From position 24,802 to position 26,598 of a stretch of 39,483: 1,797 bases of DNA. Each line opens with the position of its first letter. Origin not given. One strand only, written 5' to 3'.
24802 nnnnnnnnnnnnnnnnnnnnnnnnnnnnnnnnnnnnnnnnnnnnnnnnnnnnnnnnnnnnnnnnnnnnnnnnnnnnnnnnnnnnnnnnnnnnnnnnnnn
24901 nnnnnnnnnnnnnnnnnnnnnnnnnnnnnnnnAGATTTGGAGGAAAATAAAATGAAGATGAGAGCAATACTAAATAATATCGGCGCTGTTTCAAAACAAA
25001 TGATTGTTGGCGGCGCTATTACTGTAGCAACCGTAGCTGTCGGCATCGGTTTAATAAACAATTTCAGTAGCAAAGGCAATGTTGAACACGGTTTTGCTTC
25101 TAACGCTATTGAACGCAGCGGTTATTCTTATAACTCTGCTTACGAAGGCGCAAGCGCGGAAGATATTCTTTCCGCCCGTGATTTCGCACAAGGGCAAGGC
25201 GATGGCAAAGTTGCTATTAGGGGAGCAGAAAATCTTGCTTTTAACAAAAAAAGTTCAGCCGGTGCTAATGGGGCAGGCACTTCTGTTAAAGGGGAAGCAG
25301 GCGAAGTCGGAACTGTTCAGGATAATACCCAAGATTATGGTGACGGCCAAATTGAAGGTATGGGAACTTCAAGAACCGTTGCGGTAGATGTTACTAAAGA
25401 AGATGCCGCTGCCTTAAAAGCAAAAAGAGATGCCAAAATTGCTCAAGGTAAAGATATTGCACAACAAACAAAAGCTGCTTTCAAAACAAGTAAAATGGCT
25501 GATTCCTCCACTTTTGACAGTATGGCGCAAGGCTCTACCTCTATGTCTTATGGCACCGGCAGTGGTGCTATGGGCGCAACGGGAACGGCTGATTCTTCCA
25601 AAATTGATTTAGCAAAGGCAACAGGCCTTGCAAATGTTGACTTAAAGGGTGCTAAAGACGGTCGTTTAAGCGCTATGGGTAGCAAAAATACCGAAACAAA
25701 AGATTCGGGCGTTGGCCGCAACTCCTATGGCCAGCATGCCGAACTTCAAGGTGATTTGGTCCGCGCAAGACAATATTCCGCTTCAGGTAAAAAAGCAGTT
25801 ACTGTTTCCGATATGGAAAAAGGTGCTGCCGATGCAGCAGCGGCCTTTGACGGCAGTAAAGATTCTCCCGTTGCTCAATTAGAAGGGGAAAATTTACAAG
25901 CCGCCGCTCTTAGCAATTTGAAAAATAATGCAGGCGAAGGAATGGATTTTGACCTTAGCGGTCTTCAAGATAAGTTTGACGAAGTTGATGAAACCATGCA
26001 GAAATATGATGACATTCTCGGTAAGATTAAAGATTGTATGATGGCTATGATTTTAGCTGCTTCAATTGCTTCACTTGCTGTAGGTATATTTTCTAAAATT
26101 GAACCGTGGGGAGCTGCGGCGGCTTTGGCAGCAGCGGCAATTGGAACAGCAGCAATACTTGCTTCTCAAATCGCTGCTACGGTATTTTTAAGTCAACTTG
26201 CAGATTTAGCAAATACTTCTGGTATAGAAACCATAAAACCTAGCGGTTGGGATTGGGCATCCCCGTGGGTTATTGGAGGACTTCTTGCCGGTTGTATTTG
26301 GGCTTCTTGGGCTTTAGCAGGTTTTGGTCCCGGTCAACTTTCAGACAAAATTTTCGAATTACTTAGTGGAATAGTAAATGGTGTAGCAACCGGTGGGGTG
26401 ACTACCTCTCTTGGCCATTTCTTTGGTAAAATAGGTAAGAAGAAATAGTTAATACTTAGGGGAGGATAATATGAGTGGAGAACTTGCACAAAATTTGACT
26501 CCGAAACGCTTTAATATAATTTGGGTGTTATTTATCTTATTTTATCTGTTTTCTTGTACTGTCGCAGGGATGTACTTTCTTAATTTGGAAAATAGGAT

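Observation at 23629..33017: Five-gene operon of signal-anchored, low-complexity proteins with no recognisable known components: candidate undescribed envelope system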

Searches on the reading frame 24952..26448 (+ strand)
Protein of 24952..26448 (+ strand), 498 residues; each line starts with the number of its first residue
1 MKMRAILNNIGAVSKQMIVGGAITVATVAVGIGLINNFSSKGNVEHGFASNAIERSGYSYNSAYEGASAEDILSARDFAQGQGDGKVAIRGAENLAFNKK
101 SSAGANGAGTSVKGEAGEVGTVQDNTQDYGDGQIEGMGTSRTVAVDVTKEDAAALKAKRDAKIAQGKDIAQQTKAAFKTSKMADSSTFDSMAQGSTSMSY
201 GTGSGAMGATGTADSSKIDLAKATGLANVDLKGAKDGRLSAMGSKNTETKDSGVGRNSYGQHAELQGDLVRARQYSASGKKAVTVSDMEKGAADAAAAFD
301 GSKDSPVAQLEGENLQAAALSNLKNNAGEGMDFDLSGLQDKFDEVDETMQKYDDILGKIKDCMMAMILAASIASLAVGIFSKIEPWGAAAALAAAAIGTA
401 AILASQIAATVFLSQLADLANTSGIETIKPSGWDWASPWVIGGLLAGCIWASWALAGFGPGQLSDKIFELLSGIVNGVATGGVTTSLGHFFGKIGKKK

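Call 4: search_protein_families(library=pfam, proteins=[window:24952-26448:+], max_evalue=1)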
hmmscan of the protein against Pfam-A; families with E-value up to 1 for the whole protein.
window:24952-26448:+ (498 aa): 1 family
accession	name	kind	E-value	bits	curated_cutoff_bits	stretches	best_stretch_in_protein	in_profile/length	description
PF01219.24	DAGK_prokar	-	0.18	12.1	22.3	1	345-380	65-100/102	Prokaryotic diacylglycerol kinase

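Call 5: search_protein_families(library=ncbifam, proteins=[window:24952-26448:+], max_evalue=1)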
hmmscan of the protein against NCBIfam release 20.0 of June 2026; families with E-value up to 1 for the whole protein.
window:24952-26448:+ (498 aa): 1 family
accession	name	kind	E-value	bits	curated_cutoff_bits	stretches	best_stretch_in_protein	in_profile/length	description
TIGR01478.1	STEVOR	paralog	0.17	11.1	166.65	0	343-417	160-236/308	STEVOR family variant surface protein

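Call 57: search_protein_families(library=phrogs, proteins=[window:24952-26448:+], max_evalue=0.01)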
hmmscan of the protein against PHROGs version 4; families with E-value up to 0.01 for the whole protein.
window:24952-26448:+ (498 aa): 0 families

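Call 97: search_solved_structures(query=A12, max_evalue=1, show_alignments=1)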
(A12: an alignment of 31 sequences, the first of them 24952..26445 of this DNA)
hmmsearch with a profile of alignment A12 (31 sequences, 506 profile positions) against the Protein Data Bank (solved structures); distinct sequences matched with E-value up to 1: 4.
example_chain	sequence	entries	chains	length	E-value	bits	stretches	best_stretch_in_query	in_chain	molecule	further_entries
9ivk_A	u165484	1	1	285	0.015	17.6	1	330-418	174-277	HBC599 membrane protein binder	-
8s6h_A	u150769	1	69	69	0.28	13.4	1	365-423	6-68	TrwL protein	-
8tzd_A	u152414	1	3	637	0.57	12.4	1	367-458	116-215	Sodium/nucleoside cotransporter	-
8tz1_A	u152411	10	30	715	0.68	12.1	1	367-458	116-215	Sodium/nucleoside cotransporter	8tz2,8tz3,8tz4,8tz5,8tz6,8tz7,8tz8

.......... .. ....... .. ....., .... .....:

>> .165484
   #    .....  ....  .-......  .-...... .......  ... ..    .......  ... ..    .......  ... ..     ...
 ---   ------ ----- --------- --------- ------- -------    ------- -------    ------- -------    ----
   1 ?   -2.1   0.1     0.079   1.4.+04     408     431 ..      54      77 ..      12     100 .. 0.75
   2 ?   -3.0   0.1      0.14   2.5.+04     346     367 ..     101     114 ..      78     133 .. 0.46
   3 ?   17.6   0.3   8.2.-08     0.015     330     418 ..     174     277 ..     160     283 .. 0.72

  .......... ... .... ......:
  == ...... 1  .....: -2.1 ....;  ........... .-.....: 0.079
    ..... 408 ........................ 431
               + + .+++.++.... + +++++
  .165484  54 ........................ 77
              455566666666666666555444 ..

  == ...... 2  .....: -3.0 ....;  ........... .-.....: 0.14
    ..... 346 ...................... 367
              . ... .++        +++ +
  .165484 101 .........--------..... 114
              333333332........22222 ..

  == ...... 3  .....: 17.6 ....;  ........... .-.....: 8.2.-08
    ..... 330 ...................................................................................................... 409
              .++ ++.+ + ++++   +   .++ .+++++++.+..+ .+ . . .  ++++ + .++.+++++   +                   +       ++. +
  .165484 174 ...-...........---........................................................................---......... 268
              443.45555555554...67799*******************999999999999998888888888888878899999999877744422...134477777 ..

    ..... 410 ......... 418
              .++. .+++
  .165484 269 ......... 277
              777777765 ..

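Call 111: search_protein_families(library=padloc, proteins=[window:24952-26448:+], max_evalue=0.01)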
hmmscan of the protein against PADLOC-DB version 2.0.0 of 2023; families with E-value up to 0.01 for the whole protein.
window:24952-26448:+ (498 aa): 0 families
